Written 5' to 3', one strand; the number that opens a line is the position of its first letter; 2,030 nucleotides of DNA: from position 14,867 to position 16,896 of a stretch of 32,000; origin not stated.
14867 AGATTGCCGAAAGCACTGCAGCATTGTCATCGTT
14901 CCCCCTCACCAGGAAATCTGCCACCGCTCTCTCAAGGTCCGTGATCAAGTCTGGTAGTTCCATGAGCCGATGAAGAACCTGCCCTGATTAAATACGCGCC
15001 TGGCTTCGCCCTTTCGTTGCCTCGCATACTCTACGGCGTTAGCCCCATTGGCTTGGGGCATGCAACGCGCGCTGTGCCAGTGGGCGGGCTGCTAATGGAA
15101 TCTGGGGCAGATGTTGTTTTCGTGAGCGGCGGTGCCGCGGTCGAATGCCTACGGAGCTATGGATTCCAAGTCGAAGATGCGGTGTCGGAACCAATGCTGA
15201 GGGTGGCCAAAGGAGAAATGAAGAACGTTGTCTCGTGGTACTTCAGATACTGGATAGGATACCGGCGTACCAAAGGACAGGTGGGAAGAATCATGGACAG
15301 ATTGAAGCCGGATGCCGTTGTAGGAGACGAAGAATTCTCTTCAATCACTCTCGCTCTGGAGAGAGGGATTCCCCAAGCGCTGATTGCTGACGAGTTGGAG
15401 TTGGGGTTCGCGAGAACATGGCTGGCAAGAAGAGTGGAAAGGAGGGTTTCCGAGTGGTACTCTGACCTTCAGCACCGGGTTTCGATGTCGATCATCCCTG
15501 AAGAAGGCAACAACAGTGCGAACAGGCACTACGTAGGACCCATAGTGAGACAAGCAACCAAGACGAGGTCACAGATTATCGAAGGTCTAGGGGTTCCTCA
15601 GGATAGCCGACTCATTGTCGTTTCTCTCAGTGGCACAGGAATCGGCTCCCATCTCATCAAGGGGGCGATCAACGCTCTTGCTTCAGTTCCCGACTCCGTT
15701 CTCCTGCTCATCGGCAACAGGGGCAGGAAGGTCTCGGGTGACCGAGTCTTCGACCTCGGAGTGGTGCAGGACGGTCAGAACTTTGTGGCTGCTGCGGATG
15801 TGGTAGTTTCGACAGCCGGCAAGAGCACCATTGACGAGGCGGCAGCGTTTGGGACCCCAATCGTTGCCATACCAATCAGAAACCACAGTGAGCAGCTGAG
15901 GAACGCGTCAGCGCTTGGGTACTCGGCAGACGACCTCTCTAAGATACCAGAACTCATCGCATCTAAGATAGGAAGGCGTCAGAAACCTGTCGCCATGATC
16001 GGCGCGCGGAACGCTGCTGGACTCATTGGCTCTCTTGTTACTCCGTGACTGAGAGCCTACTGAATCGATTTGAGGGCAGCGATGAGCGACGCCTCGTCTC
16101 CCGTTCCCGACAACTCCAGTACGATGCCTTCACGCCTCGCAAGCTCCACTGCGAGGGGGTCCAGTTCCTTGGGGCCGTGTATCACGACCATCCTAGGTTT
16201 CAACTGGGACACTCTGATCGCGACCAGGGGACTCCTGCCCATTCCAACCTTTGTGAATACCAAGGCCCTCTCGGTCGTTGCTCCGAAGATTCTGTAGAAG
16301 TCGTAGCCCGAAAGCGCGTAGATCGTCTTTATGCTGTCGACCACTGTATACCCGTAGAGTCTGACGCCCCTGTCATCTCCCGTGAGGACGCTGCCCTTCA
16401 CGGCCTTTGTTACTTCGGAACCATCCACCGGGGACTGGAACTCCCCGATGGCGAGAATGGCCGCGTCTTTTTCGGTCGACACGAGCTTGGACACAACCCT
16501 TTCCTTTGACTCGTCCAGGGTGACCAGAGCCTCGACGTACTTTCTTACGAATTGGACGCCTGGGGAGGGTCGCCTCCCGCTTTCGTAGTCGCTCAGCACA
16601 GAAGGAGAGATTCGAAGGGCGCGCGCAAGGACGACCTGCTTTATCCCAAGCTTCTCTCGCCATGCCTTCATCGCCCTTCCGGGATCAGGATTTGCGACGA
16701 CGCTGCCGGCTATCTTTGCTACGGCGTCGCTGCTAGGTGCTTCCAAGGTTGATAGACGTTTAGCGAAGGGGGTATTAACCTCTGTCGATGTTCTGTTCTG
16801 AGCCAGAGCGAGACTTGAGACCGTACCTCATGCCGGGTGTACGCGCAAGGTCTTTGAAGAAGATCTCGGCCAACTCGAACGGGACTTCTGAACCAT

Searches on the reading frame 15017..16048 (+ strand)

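Call 83: search_protein_families(library=pfam, proteins=[window:15017-16048:+], max_evalue=0.001)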
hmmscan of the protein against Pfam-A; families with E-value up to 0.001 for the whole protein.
window:15017-16048:+ (343 aa): 2 families
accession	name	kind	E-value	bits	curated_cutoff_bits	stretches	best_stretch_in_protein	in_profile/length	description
PF13528.12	Glyco_trans_1_3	-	3.7e-09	36.6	25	1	3-120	2-118/322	Glycosyl transferase family 1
PF04101.22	Glyco_tran_28_C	-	3e-07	31.1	22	1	254-300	66-114/166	Glycosyltransferase family 28 C-terminal domain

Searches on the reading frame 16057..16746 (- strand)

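Call 84: search_protein_families(library=pfam, proteins=[window:16057-16746:-], max_evalue=0.001)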
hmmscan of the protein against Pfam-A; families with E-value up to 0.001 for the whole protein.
window:16057-16746:- (229 aa): 3 families
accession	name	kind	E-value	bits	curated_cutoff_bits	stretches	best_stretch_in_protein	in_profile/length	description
PF13560.12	HTH_31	-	3.9e-10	40.3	27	1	23-78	3-58/64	Helix-turn-helix domain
PF01381.28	HTH_3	-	9e-10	38.9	23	1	26-74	1-48/55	Helix-turn-helix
PF12844.13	HTH_19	-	6.3e-05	23.2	30.2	1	23-74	1-51/64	Helix-turn-helix domain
